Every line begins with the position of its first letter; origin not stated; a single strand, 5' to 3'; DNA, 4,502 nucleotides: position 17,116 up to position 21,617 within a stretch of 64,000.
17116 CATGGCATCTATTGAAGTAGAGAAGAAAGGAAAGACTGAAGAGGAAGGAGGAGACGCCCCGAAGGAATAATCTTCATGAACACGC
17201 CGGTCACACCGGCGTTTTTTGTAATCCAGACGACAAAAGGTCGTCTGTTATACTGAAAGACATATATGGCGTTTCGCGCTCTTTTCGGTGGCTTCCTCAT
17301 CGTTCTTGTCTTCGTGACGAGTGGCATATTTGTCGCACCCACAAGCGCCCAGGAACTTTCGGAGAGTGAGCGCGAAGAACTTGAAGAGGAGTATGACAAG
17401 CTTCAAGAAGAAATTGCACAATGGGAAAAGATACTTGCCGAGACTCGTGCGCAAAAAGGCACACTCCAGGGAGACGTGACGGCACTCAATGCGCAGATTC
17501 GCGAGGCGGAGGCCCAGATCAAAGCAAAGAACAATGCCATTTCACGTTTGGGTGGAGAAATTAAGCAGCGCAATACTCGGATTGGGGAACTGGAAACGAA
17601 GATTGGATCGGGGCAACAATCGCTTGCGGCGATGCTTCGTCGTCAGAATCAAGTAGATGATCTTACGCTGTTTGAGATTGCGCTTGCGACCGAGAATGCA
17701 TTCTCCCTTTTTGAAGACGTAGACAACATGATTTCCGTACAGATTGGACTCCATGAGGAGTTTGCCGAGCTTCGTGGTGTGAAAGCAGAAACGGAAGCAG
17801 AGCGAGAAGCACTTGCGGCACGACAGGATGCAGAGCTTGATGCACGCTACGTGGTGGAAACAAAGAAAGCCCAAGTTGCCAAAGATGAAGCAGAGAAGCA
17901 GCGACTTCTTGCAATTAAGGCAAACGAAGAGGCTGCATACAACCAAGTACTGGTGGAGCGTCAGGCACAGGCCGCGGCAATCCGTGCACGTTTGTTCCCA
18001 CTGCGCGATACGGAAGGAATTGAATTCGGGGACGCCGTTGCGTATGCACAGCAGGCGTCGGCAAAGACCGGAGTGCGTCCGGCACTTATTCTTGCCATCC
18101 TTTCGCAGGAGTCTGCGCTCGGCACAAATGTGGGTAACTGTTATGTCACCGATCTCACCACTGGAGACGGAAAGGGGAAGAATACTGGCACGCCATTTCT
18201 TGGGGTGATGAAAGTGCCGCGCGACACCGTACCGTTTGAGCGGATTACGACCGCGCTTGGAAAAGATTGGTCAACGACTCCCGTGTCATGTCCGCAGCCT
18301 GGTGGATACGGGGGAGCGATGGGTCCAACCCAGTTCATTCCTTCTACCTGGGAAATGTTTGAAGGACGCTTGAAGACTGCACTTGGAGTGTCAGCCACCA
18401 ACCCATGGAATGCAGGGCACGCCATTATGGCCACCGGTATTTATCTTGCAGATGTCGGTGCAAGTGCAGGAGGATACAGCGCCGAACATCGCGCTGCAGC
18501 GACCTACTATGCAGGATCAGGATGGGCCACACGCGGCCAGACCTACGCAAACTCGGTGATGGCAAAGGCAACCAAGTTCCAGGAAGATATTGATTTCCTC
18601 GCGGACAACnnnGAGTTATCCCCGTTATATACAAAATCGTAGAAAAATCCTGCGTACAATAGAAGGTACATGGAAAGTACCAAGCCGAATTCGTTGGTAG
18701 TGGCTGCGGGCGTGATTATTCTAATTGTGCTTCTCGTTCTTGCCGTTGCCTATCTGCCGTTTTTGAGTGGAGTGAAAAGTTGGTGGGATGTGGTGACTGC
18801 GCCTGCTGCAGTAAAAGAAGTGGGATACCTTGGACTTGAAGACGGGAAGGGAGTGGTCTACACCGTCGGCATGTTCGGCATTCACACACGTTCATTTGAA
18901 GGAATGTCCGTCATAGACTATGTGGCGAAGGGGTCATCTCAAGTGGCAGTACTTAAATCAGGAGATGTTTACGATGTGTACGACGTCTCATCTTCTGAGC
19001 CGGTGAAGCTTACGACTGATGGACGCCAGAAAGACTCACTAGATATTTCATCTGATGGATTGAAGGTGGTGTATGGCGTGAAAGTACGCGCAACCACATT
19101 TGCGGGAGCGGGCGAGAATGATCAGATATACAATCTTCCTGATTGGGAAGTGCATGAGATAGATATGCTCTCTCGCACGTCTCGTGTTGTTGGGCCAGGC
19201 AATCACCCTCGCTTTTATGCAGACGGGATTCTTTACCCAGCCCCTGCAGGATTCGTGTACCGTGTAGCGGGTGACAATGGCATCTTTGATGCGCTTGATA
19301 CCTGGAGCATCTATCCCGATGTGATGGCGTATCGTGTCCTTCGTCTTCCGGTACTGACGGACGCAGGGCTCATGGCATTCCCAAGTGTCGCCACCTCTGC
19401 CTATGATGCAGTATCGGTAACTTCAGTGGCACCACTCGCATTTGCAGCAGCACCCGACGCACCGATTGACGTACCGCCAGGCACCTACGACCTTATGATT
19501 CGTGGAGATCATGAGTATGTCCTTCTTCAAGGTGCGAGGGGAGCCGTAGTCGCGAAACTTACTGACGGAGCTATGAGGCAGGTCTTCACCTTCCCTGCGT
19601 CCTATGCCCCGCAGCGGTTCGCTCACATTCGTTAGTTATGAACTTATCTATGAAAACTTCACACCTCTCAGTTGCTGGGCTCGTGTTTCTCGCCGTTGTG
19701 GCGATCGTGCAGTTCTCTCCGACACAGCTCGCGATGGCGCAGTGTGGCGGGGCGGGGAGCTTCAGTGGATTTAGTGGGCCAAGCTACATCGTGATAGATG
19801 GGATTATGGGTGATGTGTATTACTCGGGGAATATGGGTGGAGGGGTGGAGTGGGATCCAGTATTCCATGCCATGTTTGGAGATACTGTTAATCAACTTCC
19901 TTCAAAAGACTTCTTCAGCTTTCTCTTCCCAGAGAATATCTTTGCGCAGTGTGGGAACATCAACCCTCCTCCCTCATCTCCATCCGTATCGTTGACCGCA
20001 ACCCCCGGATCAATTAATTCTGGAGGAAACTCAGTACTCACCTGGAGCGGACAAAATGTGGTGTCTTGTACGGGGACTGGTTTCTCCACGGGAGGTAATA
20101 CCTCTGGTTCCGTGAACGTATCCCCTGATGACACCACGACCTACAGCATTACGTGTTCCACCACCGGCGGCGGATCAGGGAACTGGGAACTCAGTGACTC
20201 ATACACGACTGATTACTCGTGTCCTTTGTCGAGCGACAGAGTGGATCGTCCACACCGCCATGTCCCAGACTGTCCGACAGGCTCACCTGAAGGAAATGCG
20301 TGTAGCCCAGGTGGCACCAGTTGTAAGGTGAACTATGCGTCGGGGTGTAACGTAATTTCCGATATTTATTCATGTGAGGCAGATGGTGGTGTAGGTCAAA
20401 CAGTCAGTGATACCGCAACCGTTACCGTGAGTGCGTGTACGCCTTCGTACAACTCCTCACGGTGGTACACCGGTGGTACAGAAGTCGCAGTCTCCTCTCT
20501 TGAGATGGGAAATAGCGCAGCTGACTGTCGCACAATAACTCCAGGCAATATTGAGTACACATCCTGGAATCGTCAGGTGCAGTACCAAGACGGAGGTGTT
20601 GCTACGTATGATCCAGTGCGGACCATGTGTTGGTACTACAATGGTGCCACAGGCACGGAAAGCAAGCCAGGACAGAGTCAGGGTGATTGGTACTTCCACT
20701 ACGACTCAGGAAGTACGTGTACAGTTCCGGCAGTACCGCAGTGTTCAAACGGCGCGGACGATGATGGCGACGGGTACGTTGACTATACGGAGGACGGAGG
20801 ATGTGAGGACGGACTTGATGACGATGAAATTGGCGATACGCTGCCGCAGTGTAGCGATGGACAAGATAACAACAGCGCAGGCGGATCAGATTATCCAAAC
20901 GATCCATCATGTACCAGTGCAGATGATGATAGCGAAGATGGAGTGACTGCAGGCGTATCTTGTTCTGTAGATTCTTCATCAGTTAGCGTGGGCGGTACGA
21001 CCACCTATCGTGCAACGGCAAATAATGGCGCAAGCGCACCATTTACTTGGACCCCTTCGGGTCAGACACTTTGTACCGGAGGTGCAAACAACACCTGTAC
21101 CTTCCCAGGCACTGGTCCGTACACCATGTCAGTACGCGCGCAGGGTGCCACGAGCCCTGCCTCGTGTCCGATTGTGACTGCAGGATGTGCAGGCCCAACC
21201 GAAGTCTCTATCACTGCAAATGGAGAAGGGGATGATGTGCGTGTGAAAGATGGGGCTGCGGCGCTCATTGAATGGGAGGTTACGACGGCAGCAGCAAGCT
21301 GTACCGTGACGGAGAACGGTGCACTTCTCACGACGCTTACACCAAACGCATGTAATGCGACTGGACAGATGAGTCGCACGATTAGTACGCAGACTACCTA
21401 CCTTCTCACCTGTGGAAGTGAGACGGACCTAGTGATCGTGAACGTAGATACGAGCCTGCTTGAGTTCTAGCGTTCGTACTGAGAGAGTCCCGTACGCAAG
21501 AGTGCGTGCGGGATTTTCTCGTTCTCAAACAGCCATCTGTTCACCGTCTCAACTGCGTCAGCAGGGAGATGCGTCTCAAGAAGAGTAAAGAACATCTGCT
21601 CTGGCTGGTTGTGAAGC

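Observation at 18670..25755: Duplicated two-gene module: membrane-anchored ~325-aa protein followed by a giant secreted Cys-rich protein with conserved C-terminal domain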

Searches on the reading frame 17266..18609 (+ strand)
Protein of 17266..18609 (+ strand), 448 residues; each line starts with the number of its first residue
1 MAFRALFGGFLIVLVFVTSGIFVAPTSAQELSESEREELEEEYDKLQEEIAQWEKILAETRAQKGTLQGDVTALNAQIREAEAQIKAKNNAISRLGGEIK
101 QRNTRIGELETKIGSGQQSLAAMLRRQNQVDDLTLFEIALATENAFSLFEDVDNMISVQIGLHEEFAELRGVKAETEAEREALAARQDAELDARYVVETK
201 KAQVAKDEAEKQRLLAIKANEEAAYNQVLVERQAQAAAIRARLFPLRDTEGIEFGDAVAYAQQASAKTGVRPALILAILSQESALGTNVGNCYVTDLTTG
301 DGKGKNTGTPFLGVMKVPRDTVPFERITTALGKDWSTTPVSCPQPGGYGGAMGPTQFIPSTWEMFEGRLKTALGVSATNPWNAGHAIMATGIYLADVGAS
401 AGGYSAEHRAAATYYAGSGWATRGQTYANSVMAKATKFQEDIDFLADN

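Call 5: search_protein_families(library=pfam, proteins=[window:17266-18609:+], max_evalue=1)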
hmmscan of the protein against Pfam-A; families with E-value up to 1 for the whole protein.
window:17266-18609:+ (448 aa): 13 families
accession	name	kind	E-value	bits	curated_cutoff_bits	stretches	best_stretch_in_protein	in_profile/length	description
PF13406.11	SLT_2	-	2.4e-08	34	24.3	1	259-363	75-167/292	Transglycosylase SLT domain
PF01464.25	SLT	-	0.00091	19.2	21.3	1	260-426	2-106/117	Transglycosylase SLT domain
PF08614.16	ATG16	-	0.0012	19.5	33.7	1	32-114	65-147/200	Autophagy protein 16 (ATG16)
PF06785.16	UPF0242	-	0.0036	17.8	33.5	1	32-113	95-180/194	Uncharacterised protein family (UPF0242) N-terminus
PF16716.10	BST2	-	0.004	18.2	27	1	41-112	17-88/91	Bone marrow stromal antigen 2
PF11559.13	ADIP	-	0.0067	17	34.3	1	28-105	53-130/151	Afadin- and alpha -actinin-Binding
PF16516.10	CC2-LZ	-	0.041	14.8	35.3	1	66-109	12-51/100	Leucine zipper of domain CC2 of NEMO, NF-kappa-B essential modulator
PF07889.17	DUF1664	-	0.06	13.8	34.6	1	36-101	54-119/124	Protein of unknown function (DUF1664)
PF15960.10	DUF4763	-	0.14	11.9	30.1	1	67-114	97-144/236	Domain of unknown function (DUF4763)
PF07851.19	TMEM120A-B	-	0.15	11.7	29.8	1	34-114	2-90/324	TMEM120A/B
PF08702.15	Fib_alpha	-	0.63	10.7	29.9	0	39-115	47-127/143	Fibrinogen alpha/beta chain family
PF10669.14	Phage_Gp23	-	0.67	10.8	29.3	1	1-58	16-74/120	Protein gp23 (Bacteriophage A118)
PF04899.17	MbeD_MobD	-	0.85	10.2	21.6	1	37-95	13-68/70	MbeD/MobD like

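Call 7: search_protein_families(library=ncbifam, proteins=[window:17266-18609:+], max_evalue=1)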
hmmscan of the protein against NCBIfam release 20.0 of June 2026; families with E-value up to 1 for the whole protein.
window:17266-18609:+ (448 aa): 24 families
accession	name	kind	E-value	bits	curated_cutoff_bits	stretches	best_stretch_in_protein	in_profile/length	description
NF006542.0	PRK09039.1-1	equivalog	4.3e-08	32.6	388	1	9-243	25-237/627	peptidoglycan -binding protein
TIGR02282.1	MltB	equivalog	3.9e-06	26.2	281.4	1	249-365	59-165/290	lytic murein transglycosylase B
NF045487.1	ASRP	equivalog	2.4e-05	23.2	300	1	33-133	354-458/593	archaea-specific SMC-related protein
NF006543.0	PRK09039.1-2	equivalog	0.00011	22.1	305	1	10-124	27-137/350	peptidoglycan -binding protein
NF008302.0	PRK11091.1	equivalog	0.00011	20.6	838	1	18-111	60-152/779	aerobic respiration two-component sensor histidine kinase ArcB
NF033885.1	conj_TraP_IncI1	equivalog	0.00066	19.5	135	1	29-108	70-146/217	conjugal transfer protein TraP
TIGR02283.1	MltB_2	subfamily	0.00074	18.8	248.45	1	346-363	151-168/300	lytic murein transglycosylase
NF008029.0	PRK10760.1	equivalog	0.00096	18.3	449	1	345-422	212-286/359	lytic murein transglycosylase B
TIGR02169.1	SMC_prok_A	equivalog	0.00096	16.9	729.4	1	30-239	220-433/1165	chromosome segregation protein SMC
TIGR04523.1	Mplasa_alph_rch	subfamily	0.0014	16.6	270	1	34-113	225-547/745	helix-rich protein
NF052320.1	Cbp1_fam_LP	subfamily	0.0025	17.4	90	1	30-203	77-201/286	Cbp1 family collagen-binding glycoprotein adhesin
NF051443.1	NheC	equivalog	0.0049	16.2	420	1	36-124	147-235/352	non-hemolytic enterotoxin subunit C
TIGR01063.1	gyrA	equivalog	0.0059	14.6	877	1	29-86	422-480/800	DNA topoisomerase (ATP-hydrolyzing) subunit A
TIGR02168.1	SMC_prok_B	equivalog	0.0059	14.4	567.35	1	34-223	253-505/1181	chromosome segregation protein SMC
NF049873.2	cytotoxin_MakE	exception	0.0084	15.1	360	1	37-94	131-188/352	alpha-pore-forming cytotoxin subunit MakE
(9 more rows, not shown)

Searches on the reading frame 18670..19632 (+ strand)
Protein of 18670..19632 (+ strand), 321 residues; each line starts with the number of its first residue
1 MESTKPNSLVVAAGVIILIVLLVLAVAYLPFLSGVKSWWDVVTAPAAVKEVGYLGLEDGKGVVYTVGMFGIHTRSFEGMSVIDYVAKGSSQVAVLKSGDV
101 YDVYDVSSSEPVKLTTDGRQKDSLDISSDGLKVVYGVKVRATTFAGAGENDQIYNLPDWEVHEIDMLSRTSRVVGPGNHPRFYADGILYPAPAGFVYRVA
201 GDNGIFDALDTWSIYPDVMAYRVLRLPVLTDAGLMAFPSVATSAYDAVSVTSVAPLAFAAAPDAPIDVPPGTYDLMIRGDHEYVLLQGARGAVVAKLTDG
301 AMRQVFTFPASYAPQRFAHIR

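Call 5: search_protein_families(library=pfam, proteins=[window:18670-19632:+], max_evalue=1)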
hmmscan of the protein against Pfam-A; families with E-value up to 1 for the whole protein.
window:18670-19632:+ (321 aa): 1 family
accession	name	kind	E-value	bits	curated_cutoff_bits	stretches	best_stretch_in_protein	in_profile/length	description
PF23685.1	YtiC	-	0.31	11.6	27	0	203-215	4-16/33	YtiC-like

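Call 7: search_protein_families(library=ncbifam, proteins=[window:18670-19632:+], max_evalue=1)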
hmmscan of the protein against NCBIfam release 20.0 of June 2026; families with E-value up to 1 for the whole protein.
window:18670-19632:+ (321 aa): 0 families

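Call 14: find_homologous_proteins(query=window:18670-19632:+, max_evalue=0.001)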
Query window:18670-19632:+ (321 aa): 7 proteins with E <= 0.001 among 8000 candidates.
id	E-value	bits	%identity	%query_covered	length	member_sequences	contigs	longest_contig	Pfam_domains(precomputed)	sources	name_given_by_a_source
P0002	2.0e-207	706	100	100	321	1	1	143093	-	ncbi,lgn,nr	ncbi:hypothetical protein K2Y00_03635 [Patescibacteria group bacterium]|nr:hypothetical protein [Pat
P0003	1.2e-177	608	83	100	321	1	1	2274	-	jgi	-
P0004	1.4e-169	581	79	100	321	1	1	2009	-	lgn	-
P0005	2.7e-169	580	79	100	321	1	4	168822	-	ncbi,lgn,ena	ncbi:MAG: hypothetical protein AAB440_00825 [Patescibacteria group bacterium]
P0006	2.2e-86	308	47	98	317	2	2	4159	-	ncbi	-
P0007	1.7e-83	299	46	99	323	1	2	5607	-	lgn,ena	-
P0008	6.8e-82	293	48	91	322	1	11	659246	-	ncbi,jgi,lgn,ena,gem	-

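Call 15: find_encoding_contigs(protein=P0002, flank=10000, max_places=2)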
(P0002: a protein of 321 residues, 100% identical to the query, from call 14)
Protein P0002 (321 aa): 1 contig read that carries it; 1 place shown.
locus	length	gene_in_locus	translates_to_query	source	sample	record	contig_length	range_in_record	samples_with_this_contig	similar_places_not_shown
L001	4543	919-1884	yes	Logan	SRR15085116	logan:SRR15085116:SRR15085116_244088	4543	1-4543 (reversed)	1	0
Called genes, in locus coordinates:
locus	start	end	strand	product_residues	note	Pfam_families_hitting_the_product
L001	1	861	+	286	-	?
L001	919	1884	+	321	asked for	-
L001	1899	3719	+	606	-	-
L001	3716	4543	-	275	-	?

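Call 16: find_encoding_contigs(protein=P0005, flank=10000, max_places=2)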
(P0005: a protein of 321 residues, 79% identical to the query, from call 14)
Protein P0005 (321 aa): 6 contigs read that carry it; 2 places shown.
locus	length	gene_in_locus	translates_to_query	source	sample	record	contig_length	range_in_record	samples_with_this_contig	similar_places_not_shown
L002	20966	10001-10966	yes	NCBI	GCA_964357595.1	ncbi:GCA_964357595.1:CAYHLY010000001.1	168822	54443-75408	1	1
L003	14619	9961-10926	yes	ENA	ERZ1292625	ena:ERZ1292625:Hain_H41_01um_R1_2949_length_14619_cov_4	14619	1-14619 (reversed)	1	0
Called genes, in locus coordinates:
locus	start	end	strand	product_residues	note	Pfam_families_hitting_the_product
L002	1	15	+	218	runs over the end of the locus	PF00834:Ribul_P_3_epim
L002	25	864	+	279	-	PF13292:DXP_synthase_N (weak), PF00456:Transketolase_N, PF00676:E1_dh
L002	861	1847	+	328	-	PF02779:Transket_pyr, PF02780:Transketolase_C, PF22613:Transketolase_C_1 (weak)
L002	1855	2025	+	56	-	-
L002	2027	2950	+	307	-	PF00316:FBPase, PF18913:FBPase_C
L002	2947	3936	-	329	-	PF00294:PfkB, PF08543:Phos_pyr_kin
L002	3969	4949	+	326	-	PF00274:Glycolytic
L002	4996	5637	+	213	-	PF01386:Ribosomal_L25p, PF14693:Ribosomal_TL5_C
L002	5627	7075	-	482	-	PF00795:CN_hydrolase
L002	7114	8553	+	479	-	PF07705:CARDB (weak)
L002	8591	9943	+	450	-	PF13406:SLT_2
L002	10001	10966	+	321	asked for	-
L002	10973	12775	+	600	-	-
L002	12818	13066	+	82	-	PF01197:Ribosomal_L31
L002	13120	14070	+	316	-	PF03462:PCRF, PF00472:RF-1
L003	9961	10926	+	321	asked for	-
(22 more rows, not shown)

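Call 17: find_encoding_contigs(protein=P0008, flank=10000, max_places=3)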
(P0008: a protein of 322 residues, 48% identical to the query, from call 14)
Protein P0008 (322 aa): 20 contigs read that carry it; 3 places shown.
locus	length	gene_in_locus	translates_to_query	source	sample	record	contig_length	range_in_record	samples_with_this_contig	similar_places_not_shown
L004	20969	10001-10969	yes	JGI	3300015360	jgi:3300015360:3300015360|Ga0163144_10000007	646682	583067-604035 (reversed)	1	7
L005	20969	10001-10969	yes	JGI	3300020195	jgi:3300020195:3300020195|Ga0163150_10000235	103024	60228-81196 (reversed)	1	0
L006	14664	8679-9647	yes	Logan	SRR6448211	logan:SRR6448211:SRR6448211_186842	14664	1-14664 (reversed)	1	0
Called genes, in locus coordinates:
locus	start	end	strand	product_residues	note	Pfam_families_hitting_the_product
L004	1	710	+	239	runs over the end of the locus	PF00834:Ribul_P_3_epim, PF00977:His_biosynth (faint)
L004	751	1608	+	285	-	PF13292:DXP_synthase_N, PF00456:Transketolase_N, PF00676:E1_dh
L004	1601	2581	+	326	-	PF02779:Transket_pyr, PF02780:Transketolase_C, PF22613:Transketolase_C_1 (weak)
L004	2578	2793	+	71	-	-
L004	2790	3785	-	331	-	PF00294:PfkB, PF08543:Phos_pyr_kin (weak)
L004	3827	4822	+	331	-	PF00274:Glycolytic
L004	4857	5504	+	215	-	PF01386:Ribosomal_L25p, PF14693:Ribosomal_TL5_C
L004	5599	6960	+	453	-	PF13406:SLT_2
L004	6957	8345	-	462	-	PF20154:LNT_N (weak), PF00795:CN_hydrolase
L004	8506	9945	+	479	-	PF07705:CARDB (weak)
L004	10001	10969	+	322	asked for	-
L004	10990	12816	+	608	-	-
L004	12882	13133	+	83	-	PF01197:Ribosomal_L31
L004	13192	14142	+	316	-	PF03462:PCRF, PF00472:RF-1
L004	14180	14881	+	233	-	PF00318:Ribosomal_S2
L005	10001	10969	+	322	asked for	-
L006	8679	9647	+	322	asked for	-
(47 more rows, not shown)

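Call 52: predict_structure(alignment_id=A6)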
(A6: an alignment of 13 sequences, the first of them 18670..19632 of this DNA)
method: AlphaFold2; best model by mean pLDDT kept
length: 321 residues; sequences in the alignment: 13
mean_pLDDT: 82.0   pTM: 0.76
mean pLDDT of the five models: 82.0, 79.9, 70.7, 63.5, 58.0
residues with pLDDT >= 90: 97; 70-90: 169; 50-70: 50; < 50: 5
segments of 3 or more residues with pLDDT < 50: 1-3
pLDDT, mean of each block of 10 residues (from residue 1): 54 82 70 60 85 90 88 91 91 95 93 93 90 90 58 65 93 90 87 89 87 84 63 72 82 85 81 81 85 83 86 85 61
secondary structure, 60 per line:
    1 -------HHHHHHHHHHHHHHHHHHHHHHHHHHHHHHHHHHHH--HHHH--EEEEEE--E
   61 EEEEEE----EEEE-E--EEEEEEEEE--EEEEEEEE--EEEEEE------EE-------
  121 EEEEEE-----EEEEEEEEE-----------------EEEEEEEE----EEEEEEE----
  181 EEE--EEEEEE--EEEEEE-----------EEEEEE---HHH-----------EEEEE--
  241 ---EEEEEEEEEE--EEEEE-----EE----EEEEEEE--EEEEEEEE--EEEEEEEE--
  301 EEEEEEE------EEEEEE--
elements in order: H8-43 H46-49 E52-57 E60-66 E71-74 E79-87 E90-97 E100-105 E121-126 E132-140 E158-165 E170-176 E181-183 E186-191 E194-199 E211-216 E234-238 E244-253 E256-260 E272-278 E281-288 E291-298 E301-307 E314-319

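Call 78: search_protein_families(library=padloc, proteins=[window:18670-19632:+], max_evalue=0.01)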
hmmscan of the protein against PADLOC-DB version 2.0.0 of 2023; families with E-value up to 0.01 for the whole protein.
window:18670-19632:+ (321 aa): 0 families

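Call 79: search_protein_families(library=phrogs, proteins=[window:18670-19632:+], max_evalue=0.01)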
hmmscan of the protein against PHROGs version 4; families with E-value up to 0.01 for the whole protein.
window:18670-19632:+ (321 aa): 0 families

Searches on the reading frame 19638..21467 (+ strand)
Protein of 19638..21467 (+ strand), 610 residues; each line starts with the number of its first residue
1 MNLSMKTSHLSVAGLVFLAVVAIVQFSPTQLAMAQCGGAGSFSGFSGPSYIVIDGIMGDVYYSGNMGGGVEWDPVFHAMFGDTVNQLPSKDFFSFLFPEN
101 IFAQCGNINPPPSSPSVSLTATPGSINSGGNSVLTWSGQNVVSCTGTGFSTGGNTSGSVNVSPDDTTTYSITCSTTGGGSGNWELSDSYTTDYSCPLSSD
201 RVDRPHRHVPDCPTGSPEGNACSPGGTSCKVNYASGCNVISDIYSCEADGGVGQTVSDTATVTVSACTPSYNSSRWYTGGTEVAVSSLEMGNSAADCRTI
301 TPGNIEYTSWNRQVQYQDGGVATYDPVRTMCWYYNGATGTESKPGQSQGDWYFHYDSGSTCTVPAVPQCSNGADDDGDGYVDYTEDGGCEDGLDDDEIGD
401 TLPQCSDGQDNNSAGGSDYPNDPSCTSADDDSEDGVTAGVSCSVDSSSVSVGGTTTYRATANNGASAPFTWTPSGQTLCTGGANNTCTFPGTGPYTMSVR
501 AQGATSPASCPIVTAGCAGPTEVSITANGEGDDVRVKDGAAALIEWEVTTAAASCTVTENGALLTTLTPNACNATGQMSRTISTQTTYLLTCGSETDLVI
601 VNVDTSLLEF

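Call 5: search_protein_families(library=pfam, proteins=[window:19638-21467:+], max_evalue=1)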
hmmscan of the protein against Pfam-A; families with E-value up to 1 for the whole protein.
window:19638-21467:+ (610 aa): 0 families

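Call 7: search_protein_families(library=ncbifam, proteins=[window:19638-21467:+], max_evalue=1)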
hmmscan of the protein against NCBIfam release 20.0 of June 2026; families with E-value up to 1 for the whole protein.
window:19638-21467:+ (610 aa): 1 family
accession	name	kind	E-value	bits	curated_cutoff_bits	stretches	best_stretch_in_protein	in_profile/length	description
NF033662.1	acid_disulf_rpt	repeat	0.0014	18.3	41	1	368-389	6-26/32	acidic double-disulfide repeat-containing protein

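Call 78: search_protein_families(library=padloc, proteins=[window:19638-21467:+], max_evalue=0.01)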
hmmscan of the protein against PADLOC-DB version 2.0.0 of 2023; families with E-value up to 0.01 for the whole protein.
window:19638-21467:+ (610 aa): 0 families

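Call 79: search_protein_families(library=phrogs, proteins=[window:19638-21467:+], max_evalue=0.01)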
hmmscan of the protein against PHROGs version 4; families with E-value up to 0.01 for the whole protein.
window:19638-21467:+ (610 aa): 0 families
